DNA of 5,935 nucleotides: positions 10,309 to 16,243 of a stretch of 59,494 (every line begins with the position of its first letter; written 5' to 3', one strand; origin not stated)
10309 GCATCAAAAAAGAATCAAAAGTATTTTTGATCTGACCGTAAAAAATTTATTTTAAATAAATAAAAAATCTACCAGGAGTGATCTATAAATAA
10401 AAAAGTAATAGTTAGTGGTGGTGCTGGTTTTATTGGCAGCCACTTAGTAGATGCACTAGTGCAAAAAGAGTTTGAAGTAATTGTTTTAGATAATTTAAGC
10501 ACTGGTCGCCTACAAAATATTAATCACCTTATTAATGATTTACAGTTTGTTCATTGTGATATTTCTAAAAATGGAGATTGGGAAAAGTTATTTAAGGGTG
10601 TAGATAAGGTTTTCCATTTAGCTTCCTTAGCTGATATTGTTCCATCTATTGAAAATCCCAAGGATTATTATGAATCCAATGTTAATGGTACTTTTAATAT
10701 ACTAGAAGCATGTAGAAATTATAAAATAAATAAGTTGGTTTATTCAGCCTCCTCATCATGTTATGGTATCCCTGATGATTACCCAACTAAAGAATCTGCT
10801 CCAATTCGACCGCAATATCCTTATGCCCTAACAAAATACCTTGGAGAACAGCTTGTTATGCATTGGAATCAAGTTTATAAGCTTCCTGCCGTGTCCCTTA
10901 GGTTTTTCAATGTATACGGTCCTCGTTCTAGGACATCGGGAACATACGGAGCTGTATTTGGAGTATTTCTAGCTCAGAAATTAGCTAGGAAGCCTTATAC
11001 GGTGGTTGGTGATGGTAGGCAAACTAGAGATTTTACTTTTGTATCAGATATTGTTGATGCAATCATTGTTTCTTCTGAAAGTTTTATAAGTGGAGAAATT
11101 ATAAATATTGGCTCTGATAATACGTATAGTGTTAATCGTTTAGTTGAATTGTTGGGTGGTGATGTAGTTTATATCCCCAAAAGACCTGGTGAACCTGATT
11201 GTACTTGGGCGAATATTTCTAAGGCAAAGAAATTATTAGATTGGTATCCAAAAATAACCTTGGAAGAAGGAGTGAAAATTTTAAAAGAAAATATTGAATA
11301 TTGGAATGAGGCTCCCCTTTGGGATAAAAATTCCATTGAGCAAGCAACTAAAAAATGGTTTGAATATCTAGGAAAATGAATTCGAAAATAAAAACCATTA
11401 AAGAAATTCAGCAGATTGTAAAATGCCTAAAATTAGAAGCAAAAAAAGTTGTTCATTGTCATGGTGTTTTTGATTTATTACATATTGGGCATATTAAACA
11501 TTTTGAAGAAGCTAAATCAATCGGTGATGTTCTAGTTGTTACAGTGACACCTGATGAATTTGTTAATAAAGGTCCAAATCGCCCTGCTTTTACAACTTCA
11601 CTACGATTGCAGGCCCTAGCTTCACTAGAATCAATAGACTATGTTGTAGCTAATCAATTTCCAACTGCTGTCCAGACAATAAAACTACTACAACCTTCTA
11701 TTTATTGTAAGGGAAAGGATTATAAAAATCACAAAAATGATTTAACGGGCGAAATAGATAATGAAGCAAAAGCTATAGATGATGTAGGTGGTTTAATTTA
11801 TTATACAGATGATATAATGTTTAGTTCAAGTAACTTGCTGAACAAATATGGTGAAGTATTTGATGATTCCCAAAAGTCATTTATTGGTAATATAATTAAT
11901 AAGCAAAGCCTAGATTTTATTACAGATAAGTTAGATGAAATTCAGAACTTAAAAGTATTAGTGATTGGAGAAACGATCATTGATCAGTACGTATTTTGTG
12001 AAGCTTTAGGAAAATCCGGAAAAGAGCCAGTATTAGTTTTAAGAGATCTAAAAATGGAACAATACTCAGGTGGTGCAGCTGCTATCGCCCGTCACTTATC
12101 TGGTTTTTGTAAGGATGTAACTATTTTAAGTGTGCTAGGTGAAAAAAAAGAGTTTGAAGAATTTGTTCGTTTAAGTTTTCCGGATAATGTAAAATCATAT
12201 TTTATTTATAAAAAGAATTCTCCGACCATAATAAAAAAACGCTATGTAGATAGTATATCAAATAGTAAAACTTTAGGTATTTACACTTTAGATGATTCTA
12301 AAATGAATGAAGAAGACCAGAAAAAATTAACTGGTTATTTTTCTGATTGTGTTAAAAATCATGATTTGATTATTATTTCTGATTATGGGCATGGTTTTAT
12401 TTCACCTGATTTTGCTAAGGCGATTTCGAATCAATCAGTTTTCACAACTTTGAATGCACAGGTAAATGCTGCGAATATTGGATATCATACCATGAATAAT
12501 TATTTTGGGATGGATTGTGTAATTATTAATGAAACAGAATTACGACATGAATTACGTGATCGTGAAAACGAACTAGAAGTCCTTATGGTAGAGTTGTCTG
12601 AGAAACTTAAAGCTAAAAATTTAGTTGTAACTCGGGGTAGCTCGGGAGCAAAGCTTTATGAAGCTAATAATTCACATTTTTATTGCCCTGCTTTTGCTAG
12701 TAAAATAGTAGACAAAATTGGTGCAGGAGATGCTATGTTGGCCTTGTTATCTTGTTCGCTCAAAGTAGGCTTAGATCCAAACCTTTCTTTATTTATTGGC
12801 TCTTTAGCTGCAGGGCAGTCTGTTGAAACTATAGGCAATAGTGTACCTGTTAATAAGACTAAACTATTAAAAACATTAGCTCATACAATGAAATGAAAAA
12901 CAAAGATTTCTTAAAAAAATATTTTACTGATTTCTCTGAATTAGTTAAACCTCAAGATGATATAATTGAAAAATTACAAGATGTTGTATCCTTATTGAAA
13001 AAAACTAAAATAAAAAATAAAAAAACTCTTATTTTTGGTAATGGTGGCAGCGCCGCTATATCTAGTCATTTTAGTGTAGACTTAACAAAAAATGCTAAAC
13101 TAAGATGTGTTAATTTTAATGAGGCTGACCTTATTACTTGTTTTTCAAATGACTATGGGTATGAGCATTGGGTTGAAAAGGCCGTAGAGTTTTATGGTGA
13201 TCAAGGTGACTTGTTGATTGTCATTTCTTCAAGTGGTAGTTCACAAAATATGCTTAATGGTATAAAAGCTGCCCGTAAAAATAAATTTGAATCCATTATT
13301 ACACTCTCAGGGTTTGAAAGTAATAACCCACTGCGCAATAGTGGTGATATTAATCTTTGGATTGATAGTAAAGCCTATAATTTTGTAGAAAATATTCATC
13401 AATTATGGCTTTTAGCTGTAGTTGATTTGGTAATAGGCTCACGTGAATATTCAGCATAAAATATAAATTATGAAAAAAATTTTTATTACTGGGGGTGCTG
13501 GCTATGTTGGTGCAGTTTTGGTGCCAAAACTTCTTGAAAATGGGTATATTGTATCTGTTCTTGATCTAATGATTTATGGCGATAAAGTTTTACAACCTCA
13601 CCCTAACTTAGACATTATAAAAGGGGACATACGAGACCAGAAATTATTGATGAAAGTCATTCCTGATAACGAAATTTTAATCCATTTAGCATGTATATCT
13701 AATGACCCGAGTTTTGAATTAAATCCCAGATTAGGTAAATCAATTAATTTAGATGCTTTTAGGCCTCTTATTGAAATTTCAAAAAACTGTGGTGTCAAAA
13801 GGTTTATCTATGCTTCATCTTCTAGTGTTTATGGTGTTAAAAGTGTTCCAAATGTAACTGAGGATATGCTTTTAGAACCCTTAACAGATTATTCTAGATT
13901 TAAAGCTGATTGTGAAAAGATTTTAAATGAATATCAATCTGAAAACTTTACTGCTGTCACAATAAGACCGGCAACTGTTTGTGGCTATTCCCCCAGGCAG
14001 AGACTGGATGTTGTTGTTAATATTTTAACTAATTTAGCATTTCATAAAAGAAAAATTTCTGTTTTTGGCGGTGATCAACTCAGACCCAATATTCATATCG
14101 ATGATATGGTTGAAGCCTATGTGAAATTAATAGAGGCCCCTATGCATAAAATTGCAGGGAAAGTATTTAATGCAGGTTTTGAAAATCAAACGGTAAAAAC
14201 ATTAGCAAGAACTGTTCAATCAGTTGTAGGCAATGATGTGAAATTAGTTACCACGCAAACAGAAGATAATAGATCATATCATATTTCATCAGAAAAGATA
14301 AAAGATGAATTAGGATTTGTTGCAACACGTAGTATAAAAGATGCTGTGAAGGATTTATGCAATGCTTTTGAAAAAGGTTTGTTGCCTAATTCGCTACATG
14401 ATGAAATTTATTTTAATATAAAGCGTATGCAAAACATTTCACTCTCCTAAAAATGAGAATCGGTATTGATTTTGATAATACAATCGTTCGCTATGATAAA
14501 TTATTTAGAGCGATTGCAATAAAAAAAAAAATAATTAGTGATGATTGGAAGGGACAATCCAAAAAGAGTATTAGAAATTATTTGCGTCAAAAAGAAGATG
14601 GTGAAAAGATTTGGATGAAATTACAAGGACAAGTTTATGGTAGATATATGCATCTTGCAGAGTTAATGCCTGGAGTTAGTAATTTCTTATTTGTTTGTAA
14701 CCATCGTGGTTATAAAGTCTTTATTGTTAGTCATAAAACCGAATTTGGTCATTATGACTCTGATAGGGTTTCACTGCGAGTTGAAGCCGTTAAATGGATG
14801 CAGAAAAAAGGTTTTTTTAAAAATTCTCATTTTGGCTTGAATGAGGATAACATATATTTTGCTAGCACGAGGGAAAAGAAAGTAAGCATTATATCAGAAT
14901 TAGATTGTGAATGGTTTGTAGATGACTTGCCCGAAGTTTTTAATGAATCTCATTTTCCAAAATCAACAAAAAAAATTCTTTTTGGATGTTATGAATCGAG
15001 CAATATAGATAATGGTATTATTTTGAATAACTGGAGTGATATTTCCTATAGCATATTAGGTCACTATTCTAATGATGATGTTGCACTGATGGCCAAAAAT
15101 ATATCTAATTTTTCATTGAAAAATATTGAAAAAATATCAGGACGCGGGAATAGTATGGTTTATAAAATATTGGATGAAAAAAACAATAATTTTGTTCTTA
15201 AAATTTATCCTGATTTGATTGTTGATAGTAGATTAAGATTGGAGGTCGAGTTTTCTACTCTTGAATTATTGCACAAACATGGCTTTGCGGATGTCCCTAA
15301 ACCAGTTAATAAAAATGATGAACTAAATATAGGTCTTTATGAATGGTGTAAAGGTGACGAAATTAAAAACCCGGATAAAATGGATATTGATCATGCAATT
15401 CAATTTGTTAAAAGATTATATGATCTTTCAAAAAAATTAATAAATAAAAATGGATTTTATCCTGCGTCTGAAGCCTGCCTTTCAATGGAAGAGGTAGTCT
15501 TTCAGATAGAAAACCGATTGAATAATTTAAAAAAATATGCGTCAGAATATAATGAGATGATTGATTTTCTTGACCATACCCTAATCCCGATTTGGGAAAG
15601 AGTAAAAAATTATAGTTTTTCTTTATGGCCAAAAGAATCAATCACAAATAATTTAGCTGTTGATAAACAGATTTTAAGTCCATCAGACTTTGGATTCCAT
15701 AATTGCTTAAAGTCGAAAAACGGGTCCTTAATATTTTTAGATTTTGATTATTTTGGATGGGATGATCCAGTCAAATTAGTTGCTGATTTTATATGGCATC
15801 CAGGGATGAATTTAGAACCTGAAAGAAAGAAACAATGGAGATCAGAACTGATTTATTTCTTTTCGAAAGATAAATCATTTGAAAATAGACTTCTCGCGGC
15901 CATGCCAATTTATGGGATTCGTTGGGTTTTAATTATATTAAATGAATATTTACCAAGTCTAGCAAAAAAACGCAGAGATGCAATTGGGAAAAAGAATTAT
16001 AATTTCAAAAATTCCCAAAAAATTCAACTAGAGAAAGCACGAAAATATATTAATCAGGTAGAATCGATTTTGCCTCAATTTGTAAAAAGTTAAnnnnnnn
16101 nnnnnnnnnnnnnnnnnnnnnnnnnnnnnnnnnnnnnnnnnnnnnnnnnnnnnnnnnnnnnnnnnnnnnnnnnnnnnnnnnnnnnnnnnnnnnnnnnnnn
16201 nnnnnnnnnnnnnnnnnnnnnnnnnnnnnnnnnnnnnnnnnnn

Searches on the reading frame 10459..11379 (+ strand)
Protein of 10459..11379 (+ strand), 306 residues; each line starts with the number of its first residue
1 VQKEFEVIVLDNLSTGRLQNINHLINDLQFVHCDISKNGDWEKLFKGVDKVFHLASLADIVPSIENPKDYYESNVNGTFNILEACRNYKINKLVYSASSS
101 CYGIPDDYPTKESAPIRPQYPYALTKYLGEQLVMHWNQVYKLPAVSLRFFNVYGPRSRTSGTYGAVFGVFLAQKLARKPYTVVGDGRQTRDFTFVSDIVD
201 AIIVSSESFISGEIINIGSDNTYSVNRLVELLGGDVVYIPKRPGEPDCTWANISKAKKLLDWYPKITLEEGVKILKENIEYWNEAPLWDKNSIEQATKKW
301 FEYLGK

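Call 7: search_protein_families(library=pfam, proteins=[window:10459-11379:+])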
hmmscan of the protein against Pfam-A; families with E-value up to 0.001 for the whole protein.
window:10459-11379:+ (306 aa): 6 families
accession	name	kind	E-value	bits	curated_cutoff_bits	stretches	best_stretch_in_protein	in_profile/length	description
PF01370.27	Epimerase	-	1.8e-51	175.3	20.9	1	2-218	20-240/240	NAD dependent epimerase/dehydratase family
PF16363.11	GDP_Man_Dehyd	-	2.5e-50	172.2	27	1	2-273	19-330/332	GDP-mannose 4,6 dehydratase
PF01073.25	3Beta_HSD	-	1.1e-21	77.5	22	1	6-210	25-233/280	3-beta hydroxysteroid dehydrogenase/isomerase family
PF07993.18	NAD_binding_4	-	1e-10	41.7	20.1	1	18-162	60-216/258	Male sterility protein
PF02719.21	Polysacc_synt_2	-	1.6e-09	37.8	20.2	1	24-227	52-238/293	Polysaccharide biosynthesis protein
PF04321.23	RmlD_sub_bind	-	8.3e-07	28.8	27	1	32-203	34-194/287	RmlD substrate binding domain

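Call 8: search_protein_families(library=ncbifam, proteins=[window:10459-11379:+])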
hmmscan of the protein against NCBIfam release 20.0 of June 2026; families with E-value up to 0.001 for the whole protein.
window:10459-11379:+ (306 aa): 26 families (the best 25 are shown)
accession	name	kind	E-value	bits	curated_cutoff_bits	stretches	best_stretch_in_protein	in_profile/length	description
TIGR01179.1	galE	equivalog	8.1e-45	153.1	262.3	2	2-156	21-180/332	UDP-glucose 4-epimerase GalE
TIGR04180.1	EDH_00030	hypoth_equivalog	1.8e-42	145.4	475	1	15-233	37-253/297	NAD-dependent 4,6-dehydratase LegB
TIGR01181.1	dTDP_gluc_dehyt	equivalog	8.3e-37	127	365.1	1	3-286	24-315/321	dTDP-glucose 4,6-dehydratase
NF011728.1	PRK15181.1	equivalog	6.7e-36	124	760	1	6-273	41-331/348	Vi polysaccharide biosynthesis UDP-N-acetylglucosaminuronic acid C-4 epimerase TviC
TIGR02197.1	heptose_epim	equivalog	5.4e-26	91.5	274.6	1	4-273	23-307/316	ADP-glyceromanno-heptose 6-epimerase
NF007956.0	PRK10675.1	subfamily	1.6e-25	90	394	1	2-271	22-321/338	UDP-glucose 4-epimerase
NF007490.0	PRK10084.1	subfamily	7.4e-21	74.5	649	2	112-300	157-352/361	dTDP-glucose 4,6-dehydratase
NF007582.0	PRK10217.1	equivalog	1.1e-20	74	698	1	7-226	29-260/355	dTDP-glucose 4,6-dehydratase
NF008872.0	PRK11908.1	equivalog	8.6e-20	71.1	294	1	3-232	25-267/349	bifunctional UDP-4-keto-pentose/UDP-xylose synthase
NF042423.1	oxyalk_red_Shew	equivalog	1.2e-18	67.3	580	1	28-157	51-179/331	2-alkyl-3-oxoalkanoate reductase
NF005998.1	PRK08125.1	equivalog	1.3e-16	60.1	777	1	4-232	340-581/649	bifunctional UDP-4-amino-4-deoxy-L-arabinose formyltransferase/UDP-glucuronic acid oxidase ArnA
TIGR01472.1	gmd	equivalog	2.9e-16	59.6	415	1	27-231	55-263/342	GDP-mannose 4,6-dehydratase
NF047922.1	GDPFucSynFcl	equivalog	3.8e-16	59.4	500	1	49-274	55-296/308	GDP-L-fucose synthase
NF042422.1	oxyalk_red_OleD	equivalog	4.2e-16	59.2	580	1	31-208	46-217/329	2-alkyl-3-oxoalkanoate reductase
NF008360.0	PRK11150.1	equivalog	7.2e-12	45.1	452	1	45-227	66-245/310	ADP-glyceromanno-heptose 6-epimerase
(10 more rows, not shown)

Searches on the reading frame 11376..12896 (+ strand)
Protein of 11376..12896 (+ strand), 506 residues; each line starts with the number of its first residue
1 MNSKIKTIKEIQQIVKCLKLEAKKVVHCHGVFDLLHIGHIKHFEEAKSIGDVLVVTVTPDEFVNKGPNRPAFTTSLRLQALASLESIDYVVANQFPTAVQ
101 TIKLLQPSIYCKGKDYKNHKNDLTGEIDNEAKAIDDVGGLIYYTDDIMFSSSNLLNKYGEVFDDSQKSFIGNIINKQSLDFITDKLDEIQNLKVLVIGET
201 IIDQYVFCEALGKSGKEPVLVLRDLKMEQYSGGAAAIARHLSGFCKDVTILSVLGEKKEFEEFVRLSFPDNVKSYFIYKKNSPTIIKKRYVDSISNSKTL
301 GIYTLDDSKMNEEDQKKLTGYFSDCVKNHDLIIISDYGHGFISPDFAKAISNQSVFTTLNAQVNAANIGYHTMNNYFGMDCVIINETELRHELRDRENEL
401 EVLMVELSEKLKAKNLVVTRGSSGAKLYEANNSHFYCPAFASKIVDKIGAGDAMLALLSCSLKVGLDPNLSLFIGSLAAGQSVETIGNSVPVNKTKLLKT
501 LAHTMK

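Call 7: search_protein_families(library=pfam, proteins=[window:11376-12896:+])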
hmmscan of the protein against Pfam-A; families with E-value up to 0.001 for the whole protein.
window:11376-12896:+ (506 aa): 2 families
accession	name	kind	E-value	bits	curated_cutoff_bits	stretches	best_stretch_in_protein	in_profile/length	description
PF00294.29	PfkB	-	1.4e-23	84.2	25.8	1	193-491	3-298/302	pfkB family carbohydrate kinase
PF01467.32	CTP_transf_like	-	2.9e-12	47.4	21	1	29-132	3-107/133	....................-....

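Call 8: search_protein_families(library=ncbifam, proteins=[window:11376-12896:+])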
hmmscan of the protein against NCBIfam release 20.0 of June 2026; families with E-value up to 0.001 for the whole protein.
window:11376-12896:+ (506 aa): 22 families
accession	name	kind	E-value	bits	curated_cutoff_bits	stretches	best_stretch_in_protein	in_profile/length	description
NF008454.0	PRK11316.1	equivalog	2.6e-54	184.6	521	2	185-502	4-313/475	bifunctional D-glycero-beta-D-manno-heptose-7-phosphate kinase/D-glycero-beta-D-manno-heptose 1-phosphate adenylyltransferase HldE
TIGR02198.1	rfaE_dom_I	equivalog_domain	1.2e-45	156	345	1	187-499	3-312/315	D-glycero-beta-D-manno-heptose-7-phosphate kinase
TIGR02199.1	rfaE_dom_II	equivalog_domain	9.1e-27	93.7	181.5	1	16-143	4-126/144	D-glycero-beta-D-manno-heptose 1-phosphate adenylyltransferase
TIGR00125.1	cyt_tran_rel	domain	1.1e-11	44.7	27.7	1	27-84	3-59/65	adenylyltransferase/cytidyltransferase family protein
TIGR01518.1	g3p_cytidyltrns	equivalog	3.5e-11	43.3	165.4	1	28-123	3-99/125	glycerol-3-phosphate cytidylyltransferase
TIGR02152.1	D_ribokin_bact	equivalog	1.2e-10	41.3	299.65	1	195-489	2-287/298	ribokinase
NF041164.1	NucKinThplmales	equivalog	6.5e-09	35.4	450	1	404-501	190-290/295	nucleoside kinase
TIGR03828.1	pfkB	equivalog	1.8e-08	33.8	292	1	381-490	179-289/305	1-phosphofructokinase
TIGR03168.1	1-PFK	subfamily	6.9e-08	31.8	216.4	1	385-487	183-286/305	hexose kinase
TIGR04382.1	myo_inos_iolC_N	equivalog_domain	1.5e-07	31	300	1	379-489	189-296/309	5-dehydro-2-deoxygluconokinase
NF001985.0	PRK00777.1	subfamily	2.4e-07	30.9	104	1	26-83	7-64/157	pantetheine-phosphate adenylyltransferase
NF049991.1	TagKinase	equivalog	3.1e-07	29.5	420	1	410-489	223-302/321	tagatose kinase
NF041320.1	pfkB_Halo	equivalog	4.2e-07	29.7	400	1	415-491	210-285/302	1-phosphofructokinase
NF040938.1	KDG_KDGal_kin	equivalog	1e-06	28.1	400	1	404-494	207-295/305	bifunctional 2-dehydro-3-deoxygluconokinase/2-dehydro-3-deoxygalactonokinase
NF005518.0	PRK07143.1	equivalog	1.2e-05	24.9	232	1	21-102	13-96/281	hypothetical protein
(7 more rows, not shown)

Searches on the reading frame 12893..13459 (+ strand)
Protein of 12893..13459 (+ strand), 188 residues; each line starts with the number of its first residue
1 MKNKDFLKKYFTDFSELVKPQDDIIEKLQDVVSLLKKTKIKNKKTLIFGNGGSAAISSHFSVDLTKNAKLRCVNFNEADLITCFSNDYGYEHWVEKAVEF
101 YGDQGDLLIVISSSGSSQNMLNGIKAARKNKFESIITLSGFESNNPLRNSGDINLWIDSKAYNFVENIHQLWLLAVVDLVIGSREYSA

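Call 53: search_protein_families(library=pfam, proteins=[window:12893-13459:+], max_evalue=0.00001)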
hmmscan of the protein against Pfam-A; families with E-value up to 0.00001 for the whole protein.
window:12893-13459:+ (188 aa): 1 family
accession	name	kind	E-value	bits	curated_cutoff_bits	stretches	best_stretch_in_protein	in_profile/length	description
PF13580.11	SIS_2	-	8.3e-11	42.5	27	1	10-131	2-130/138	SIS domain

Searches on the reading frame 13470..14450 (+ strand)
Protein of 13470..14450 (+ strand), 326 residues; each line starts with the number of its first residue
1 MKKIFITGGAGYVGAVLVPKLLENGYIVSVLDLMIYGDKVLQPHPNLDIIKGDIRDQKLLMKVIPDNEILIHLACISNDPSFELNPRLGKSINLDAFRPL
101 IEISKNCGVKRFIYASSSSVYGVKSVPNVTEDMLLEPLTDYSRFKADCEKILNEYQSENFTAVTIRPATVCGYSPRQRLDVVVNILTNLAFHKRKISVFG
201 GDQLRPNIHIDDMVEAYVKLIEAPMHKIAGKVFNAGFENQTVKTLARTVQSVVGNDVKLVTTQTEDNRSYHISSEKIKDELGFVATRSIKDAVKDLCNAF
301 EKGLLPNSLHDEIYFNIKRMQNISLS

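Call 53: search_protein_families(library=pfam, proteins=[window:13470-14450:+], max_evalue=0.00001)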
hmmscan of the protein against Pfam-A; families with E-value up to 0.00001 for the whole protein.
window:13470-14450:+ (326 aa): 7 families
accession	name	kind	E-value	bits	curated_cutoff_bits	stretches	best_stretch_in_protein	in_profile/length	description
PF01370.27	Epimerase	-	2.9e-38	132.1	20.9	1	4-236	1-240/240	NAD dependent epimerase/dehydratase family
PF16363.11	GDP_Man_Dehyd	-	1.2e-27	97.7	27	1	5-295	1-331/332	GDP-mannose 4,6 dehydratase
PF01073.25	3Beta_HSD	-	3e-18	66.3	22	1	6-196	2-203/280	3-beta hydroxysteroid dehydrogenase/isomerase family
PF04321.23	RmlD_sub_bind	-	1.2e-13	51.2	27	1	3-262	2-240/287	RmlD substrate binding domain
PF13460.12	NAD_binding_10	-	1.8e-08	34.9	27.2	1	8-168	1-144/184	NAD(P)H-binding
PF07993.18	NAD_binding_4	-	7e-08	32.4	20.1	0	87-175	106-212/258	Male sterility protein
PF02719.21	Polysacc_synt_2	-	5.9e-06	26.1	20.2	0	4-117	1-128/293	Polysaccharide biosynthesis protein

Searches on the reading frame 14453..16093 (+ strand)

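Call 53: search_protein_families(library=pfam, proteins=[window:14453-16093:+], max_evalue=0.00001)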
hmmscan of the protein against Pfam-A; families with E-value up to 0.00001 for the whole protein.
window:14453-16093:+ (546 aa): 1 family
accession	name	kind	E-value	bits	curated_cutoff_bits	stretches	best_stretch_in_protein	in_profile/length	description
PF01636.29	APH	-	1.3e-07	32.1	23.2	1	229-447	6-210/239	Phosphotransferase enzyme family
